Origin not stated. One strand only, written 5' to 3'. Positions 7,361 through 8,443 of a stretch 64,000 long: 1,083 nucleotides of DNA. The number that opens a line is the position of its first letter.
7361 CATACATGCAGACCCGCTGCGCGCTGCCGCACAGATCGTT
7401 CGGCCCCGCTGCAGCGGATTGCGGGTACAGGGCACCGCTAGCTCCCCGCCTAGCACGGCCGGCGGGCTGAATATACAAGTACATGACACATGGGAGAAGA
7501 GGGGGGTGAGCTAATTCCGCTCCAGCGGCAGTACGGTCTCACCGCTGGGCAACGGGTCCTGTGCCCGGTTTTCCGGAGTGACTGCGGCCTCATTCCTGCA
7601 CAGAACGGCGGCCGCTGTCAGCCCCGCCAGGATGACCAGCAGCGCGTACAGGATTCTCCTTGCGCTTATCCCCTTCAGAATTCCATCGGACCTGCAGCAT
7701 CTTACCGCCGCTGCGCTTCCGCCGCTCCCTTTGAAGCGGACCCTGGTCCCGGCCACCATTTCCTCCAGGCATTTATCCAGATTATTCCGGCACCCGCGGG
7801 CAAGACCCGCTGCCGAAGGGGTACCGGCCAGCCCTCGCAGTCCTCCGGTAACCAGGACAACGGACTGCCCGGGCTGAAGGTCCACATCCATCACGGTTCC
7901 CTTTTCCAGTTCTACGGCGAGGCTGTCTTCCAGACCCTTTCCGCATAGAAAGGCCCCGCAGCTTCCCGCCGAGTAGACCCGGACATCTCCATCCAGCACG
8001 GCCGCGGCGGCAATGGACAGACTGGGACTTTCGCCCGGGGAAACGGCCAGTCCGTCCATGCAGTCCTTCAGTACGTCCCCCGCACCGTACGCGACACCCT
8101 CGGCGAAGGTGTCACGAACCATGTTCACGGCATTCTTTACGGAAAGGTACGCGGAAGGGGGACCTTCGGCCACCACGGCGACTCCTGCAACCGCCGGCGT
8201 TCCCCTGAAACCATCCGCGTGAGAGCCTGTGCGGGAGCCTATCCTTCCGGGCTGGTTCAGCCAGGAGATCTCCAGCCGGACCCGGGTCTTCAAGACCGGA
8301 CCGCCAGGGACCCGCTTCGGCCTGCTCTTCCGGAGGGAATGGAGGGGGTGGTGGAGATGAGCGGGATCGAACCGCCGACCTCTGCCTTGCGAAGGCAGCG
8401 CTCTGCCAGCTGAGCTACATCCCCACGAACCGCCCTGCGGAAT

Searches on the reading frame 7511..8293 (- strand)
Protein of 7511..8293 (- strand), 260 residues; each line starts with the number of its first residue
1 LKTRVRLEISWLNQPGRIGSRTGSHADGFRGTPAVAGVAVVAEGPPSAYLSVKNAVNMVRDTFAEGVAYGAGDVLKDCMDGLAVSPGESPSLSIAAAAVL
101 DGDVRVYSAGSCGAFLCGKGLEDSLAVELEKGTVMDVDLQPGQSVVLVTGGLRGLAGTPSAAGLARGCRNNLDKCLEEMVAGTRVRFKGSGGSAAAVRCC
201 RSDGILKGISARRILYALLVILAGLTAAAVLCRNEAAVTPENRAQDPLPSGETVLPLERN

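Call 4: search_protein_families(library=pfam, proteins=[window:7511-8290:-], max_evalue=1)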
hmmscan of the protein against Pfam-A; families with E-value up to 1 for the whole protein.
window:7511-8290:- (259 aa): 0 families

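Call 25: search_protein_families(library=ncbifam, proteins=[window:7511-8290:-], max_evalue=1)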
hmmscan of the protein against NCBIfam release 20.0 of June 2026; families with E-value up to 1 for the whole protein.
window:7511-8290:- (259 aa): 0 families

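Call 72: search_protein_families(library=pfam, proteins=[window:7511-8260:-], max_evalue=1)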
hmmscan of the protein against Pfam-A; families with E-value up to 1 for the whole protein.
window:7511-8260:- (249 aa): 0 families

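Call 86: search_protein_families(library=padloc, proteins=[window:7511-8293:-], max_evalue=0.1)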
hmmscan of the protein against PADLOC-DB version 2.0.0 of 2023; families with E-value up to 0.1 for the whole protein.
window:7511-8293:- (260 aa): 0 families
